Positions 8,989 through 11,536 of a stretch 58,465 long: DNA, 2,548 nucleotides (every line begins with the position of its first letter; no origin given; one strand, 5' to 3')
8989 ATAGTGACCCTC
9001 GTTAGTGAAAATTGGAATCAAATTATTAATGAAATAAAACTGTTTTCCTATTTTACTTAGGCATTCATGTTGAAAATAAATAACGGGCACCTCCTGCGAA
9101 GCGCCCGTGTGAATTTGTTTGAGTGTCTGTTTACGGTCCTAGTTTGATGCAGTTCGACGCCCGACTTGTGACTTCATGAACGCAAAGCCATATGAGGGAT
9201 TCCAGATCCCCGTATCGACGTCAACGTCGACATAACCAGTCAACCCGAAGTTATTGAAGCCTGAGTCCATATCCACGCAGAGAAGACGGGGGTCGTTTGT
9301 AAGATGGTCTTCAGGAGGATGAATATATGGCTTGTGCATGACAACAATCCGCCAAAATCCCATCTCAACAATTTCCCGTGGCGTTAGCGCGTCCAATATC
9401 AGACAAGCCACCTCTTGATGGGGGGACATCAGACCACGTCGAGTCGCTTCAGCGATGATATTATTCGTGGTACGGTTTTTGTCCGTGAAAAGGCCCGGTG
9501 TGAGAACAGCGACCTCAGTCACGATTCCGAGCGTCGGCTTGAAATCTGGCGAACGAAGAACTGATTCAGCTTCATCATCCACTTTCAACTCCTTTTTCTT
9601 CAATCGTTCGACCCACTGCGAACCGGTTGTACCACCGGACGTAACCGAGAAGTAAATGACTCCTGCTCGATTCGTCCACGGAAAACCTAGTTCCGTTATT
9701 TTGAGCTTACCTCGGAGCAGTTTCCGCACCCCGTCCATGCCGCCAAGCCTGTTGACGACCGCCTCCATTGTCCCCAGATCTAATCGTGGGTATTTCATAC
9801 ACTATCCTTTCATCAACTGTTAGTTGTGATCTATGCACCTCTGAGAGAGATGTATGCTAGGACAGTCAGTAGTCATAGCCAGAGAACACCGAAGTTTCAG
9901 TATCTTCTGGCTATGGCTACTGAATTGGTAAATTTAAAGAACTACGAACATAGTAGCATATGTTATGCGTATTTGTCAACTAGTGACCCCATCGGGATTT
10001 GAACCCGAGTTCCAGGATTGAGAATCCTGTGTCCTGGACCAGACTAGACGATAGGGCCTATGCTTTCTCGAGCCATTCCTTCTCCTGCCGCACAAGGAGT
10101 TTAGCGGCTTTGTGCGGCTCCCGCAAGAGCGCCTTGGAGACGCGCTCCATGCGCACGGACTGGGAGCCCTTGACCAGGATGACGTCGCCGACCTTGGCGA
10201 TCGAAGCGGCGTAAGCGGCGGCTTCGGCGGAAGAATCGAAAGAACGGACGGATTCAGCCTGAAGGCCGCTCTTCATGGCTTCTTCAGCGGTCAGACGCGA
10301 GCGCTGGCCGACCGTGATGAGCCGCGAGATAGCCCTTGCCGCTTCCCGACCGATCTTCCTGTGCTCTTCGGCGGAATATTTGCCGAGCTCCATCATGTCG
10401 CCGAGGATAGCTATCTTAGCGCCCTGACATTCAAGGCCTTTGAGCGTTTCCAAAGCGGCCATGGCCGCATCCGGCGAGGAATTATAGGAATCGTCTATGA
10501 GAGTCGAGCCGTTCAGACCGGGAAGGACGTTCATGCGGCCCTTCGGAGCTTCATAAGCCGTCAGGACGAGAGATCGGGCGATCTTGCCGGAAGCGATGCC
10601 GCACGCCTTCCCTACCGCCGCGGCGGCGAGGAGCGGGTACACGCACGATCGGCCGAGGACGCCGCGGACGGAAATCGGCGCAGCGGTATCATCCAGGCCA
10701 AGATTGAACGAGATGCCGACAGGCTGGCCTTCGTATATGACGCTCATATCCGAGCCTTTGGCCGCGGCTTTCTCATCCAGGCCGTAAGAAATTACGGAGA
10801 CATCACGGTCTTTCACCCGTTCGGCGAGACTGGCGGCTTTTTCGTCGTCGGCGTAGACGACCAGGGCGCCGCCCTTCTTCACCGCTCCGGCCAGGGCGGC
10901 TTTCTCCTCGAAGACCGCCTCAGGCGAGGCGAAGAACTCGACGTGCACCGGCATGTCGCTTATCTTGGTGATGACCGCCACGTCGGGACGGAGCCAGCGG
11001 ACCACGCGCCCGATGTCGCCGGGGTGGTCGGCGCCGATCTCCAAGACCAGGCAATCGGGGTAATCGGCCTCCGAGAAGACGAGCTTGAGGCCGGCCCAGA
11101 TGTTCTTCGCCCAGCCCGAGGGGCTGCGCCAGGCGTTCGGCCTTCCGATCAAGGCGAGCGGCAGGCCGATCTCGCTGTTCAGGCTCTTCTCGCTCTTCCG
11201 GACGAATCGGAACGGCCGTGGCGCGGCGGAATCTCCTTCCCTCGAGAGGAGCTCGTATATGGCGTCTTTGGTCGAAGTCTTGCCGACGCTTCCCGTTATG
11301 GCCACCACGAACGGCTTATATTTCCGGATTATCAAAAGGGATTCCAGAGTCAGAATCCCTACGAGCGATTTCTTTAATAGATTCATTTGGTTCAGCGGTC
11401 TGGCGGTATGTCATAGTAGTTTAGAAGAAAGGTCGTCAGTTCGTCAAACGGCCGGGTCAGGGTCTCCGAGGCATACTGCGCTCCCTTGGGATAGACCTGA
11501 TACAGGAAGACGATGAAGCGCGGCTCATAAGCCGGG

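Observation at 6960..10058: Four promoter-bearing single-gene cassettes stacked at tRNA-Glu(CUC), each preceded by a repeat sharing the tRNA 3' terminus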

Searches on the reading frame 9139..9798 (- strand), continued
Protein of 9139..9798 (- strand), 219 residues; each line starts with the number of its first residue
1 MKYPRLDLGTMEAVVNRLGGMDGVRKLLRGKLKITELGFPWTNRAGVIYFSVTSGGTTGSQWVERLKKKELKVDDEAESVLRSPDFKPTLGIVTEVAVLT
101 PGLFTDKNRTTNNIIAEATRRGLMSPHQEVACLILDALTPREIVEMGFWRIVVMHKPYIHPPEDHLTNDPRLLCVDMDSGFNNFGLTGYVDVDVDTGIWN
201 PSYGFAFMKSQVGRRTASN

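Call 77: fold_search(model_id=the predicted structure, library=pdb)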
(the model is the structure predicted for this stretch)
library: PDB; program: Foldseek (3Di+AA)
matches with E <= 10: 471; with E <= 0.001: 0
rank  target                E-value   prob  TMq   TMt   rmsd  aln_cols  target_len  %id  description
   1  1qdd_A                1.1e-01  0.07  0.16  0.21  14.6       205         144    9  CRYSTAL STRUCTURE OF HUMAN LITHOSTATHINE TO 1.3 A RESOLUTION (released 1999-05-28)
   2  3vyj                  1.2e-01  0.06  0.14  0.20  15.3       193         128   11  Crystal structure of C-type lectin domain of murine dendritic cell inhibitory receptor 2 (apo form) (released 2013-10-02)
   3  4zes_A                1.3e-01  0.07  0.16  0.20  16.2       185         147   12  Blood dendritic cell antigen 2 (BDCA-2) complexed with methyl-mannoside (released 2015-05-27)
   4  1lit                  1.6e-01  0.06  0.16  0.22  14.9       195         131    9  HUMAN LITHOSTATHINE (released 1997-01-11)
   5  1jzn_A                2.1e-01  0.08  0.18  0.25  14.9       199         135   10  crystal structure of a galactose-specific C-type lectin (released 2003-07-01)
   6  1oz7_A                2.1e-01  0.04  0.13  0.17  17.1       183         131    8  Crystal structure of Echicetin from the venom of Indian saw-scaled viper (Echis carinatus) at 2.4 resolution (released 2003-12-30)
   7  1fvu_A                3.1e-01  0.06  0.16  0.22  14.5       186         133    8  CRYSTAL STRUCTURE OF BOTROCETIN (released 2001-02-14)
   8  5f2q_B                3.4e-01  0.06  0.18  0.23  15.5       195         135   10  C-type lectin from Bothrops jararacussu (released 2016-12-07)
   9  1jwi_B                3.4e-01  0.04  0.14  0.21  16.2       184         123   10  Crystal Structure of Bitiscetin, a von Willeband Factor-dependent Platelet Aggregation Inducer. (released 2001-11-28)
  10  3whd_C                3.6e-01  0.04  0.13  0.17  15.3       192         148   10  C-type lectin, human MCL (released 2013-10-23)
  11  3wh3                  4.7e-01  0.02  0.12  0.17  16.6       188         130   10  human Mincle, ligand free form (released 2013-10-23)
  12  3wh2                  4.7e-01  0.02  0.12  0.17  16.6       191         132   10  Human Mincle in complex with citrate (released 2013-10-23)
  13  5b1w_A                5.0e-01  0.08  0.22  0.30  12.3       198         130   10  Crystal structure of human dendritic cell inhibitory receptor (DCIR) C-type lectin domain in ligand-free form (released 2016-05-11)
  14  9qy1                  5.0e-01  0.04  0.13  0.19  15.1       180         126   10  Endo180 (uPARAP) carbohydrate-recognition domain 2 with bound methyl fucoside (released 2025-05-28)
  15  3bx4_C                5.3e-01  0.04  0.17  0.22  15.6       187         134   12  Crystal structure of the snake venom toxin aggretin (released 2008-08-26)
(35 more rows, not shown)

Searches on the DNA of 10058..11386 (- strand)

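Call 72: search_rna_families(source=L024, start=7250, end=7700, threshold=evalue, max_evalue=1, show_alignments=2)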
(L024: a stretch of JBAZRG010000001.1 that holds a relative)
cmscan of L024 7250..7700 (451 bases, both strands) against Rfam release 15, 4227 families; matches with E-value up to 1: 3.
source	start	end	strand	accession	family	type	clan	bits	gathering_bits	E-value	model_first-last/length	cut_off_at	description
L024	7318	7389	+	RF00005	tRNA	Gene; tRNA;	CL00001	59.3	29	1.9e-12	1-71/71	no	tRNA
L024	7318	7388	+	RF01684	mascRNA-menRNA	Gene;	-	26.3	42.5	0.0032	1-56/56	no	MALAT1-associated small cytoplasmic RNA/MEN beta RNA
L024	7324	7394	+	RF00233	Tymo_tRNA-like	Cis-reg;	-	18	40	0.19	1-84/84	no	Tymovirus/Pomovirus/Furovirus tRNA-like 3' UTR element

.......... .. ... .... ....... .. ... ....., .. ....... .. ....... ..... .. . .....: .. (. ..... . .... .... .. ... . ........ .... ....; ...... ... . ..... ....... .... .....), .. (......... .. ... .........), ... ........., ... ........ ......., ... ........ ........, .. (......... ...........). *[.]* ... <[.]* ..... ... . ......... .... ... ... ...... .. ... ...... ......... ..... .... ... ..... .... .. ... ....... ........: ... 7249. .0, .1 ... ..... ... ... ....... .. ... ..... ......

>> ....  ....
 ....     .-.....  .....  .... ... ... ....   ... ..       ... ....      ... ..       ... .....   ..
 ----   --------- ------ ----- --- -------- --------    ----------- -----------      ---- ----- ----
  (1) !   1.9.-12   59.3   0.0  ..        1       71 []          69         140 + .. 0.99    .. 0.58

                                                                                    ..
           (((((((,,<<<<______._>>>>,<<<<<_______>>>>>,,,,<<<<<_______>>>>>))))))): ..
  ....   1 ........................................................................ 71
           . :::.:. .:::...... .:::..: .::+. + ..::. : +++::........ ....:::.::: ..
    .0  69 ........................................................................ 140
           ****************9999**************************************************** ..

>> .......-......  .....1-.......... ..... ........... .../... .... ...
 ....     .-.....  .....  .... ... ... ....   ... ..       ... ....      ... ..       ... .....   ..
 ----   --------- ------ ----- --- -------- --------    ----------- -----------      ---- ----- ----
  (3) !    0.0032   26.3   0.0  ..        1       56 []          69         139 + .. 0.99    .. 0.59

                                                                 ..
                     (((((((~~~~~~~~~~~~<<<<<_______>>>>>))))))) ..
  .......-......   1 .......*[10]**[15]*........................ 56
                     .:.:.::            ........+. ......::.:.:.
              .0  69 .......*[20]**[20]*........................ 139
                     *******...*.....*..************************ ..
